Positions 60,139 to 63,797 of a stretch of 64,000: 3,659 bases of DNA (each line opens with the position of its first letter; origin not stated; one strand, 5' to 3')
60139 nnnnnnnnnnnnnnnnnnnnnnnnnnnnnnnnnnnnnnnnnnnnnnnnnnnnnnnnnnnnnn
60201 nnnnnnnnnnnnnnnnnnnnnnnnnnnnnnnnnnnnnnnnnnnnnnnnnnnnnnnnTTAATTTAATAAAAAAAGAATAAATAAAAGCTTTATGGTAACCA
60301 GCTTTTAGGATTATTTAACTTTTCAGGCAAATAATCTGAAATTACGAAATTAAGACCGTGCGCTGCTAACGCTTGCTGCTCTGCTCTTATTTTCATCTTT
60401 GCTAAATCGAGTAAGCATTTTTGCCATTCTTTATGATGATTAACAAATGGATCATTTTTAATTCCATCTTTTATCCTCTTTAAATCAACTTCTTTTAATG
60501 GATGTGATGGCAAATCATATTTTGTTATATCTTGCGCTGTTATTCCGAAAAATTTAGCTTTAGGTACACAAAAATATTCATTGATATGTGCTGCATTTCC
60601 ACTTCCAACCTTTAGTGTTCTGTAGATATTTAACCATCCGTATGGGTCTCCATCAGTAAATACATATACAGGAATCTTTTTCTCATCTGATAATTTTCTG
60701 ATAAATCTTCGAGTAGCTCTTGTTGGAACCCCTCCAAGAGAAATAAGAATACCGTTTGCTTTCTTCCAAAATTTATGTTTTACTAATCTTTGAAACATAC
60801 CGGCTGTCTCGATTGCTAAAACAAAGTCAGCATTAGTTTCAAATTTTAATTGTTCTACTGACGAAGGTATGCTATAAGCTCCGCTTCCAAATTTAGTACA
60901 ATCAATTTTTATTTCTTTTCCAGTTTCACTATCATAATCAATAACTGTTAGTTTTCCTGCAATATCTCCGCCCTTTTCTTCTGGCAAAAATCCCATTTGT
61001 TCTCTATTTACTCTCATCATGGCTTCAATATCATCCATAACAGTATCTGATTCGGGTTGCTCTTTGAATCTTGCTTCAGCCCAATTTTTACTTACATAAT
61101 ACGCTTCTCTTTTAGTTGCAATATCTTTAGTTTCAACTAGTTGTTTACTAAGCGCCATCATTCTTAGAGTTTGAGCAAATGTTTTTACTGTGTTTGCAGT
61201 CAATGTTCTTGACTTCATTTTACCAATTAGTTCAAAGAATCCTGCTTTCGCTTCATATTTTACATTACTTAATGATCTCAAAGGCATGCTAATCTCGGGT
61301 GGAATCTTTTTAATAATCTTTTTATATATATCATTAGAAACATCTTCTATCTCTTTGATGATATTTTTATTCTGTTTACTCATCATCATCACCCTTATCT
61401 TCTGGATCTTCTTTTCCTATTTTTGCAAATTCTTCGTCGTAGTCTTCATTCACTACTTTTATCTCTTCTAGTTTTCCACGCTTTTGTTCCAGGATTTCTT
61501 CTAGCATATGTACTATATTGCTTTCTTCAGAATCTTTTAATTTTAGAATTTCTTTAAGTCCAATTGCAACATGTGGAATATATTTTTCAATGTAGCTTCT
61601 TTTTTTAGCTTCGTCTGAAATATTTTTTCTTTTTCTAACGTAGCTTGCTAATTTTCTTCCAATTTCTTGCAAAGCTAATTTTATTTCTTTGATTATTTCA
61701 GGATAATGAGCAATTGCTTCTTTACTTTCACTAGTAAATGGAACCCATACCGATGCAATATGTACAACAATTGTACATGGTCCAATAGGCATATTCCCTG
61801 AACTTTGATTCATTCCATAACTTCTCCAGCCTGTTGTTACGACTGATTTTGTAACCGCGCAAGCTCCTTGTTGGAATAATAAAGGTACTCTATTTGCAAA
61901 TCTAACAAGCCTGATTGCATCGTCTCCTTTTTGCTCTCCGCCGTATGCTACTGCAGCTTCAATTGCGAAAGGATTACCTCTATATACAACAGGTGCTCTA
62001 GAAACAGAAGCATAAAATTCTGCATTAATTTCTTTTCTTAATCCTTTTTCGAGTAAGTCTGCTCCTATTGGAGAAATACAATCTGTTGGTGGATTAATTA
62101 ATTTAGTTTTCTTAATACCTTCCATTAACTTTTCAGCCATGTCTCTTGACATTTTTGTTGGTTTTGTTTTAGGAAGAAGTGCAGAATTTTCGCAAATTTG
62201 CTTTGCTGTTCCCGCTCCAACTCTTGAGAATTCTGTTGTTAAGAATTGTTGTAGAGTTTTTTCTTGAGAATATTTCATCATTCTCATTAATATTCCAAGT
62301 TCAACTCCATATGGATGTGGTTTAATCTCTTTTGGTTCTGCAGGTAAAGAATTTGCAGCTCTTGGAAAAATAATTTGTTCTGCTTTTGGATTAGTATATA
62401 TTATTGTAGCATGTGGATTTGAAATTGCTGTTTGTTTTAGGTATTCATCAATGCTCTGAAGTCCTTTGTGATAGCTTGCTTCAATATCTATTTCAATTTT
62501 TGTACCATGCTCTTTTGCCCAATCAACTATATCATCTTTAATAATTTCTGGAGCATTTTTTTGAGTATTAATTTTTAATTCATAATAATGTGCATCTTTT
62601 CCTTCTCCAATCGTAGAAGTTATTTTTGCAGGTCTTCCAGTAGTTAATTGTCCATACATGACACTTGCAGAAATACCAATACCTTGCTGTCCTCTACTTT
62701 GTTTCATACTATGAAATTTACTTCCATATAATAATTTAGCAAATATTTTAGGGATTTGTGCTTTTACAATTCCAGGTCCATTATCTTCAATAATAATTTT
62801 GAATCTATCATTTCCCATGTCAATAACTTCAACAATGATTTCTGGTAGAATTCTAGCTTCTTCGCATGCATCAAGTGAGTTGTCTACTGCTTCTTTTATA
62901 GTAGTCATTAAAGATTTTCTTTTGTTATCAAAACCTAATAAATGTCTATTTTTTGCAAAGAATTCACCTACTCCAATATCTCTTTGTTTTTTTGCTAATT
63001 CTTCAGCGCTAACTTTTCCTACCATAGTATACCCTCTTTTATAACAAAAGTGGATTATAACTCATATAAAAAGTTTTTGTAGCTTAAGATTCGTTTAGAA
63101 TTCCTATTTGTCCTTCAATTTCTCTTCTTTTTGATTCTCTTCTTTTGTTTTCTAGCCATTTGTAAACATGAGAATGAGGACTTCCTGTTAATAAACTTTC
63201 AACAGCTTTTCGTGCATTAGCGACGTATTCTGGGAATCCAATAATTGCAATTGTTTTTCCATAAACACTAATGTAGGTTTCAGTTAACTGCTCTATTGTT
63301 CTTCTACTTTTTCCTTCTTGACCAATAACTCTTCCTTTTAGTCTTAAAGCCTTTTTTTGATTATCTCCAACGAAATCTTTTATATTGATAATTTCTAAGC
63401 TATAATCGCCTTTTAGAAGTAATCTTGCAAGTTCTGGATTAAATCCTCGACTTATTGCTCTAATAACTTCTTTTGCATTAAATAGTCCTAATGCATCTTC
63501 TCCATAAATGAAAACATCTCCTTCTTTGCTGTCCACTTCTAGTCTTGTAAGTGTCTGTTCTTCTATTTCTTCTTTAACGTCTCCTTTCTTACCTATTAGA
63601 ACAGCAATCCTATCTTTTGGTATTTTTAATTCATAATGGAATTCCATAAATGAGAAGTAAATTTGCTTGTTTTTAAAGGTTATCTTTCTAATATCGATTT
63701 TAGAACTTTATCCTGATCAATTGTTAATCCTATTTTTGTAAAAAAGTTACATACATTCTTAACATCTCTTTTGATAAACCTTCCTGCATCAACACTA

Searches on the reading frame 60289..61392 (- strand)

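Call 10: search_protein_families(library=pfam, proteins=[window:60289-61392:-])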
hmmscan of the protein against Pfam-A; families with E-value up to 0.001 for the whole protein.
window:60289-61392:- (367 aa): 3 families
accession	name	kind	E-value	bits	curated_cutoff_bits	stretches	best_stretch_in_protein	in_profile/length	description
PF21180.3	TOP6A-Spo11_Toprim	-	1.3e-59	201.5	24.1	1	190-359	1-170/170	Topoisomerase 6 subunit A/Spo11, Toprim domain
PF20768.2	Topo_VI_alpha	-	2.7e-18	65.9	23.6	1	138-187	1-49/50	All-beta domain in DNA topoisomerase VI alpha subunit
PF04406.19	TP6A_N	-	8.1e-17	61.2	26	1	70-134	1-61/62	Type IIB DNA topoisomerase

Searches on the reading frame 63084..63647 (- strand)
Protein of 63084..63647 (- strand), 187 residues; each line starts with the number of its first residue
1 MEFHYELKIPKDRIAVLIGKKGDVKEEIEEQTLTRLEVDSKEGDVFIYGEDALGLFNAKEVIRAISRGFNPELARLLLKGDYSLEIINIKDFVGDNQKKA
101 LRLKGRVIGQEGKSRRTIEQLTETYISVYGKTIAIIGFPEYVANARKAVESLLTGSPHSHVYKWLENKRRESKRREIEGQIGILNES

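Call 40: search_protein_families(library=pfam, max_evalue=0.001, proteins=[window:63084-63647:-])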
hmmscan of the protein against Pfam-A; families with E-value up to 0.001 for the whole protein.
window:63084-63647:- (187 aa): 4 families
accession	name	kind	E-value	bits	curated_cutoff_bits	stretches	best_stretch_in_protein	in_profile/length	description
PF00013.35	KH_1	-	6.3e-15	55.1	21.5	2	5-63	2-65/66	KH domain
PF21800.4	KH_KRR1_2nd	-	2.6e-12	47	27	1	84-153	3-71/91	KRR1 small subunit processome component, second KH domain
PF22891.2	KH_PNO1_2nd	-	2.8e-09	37.4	27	1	85-165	3-83/90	Eukaryotic type KH-domain (KH-domain type I) (327.11.2)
PF07650.23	KH_2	-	0.00035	20.8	22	0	11-38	33-61/78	KH domain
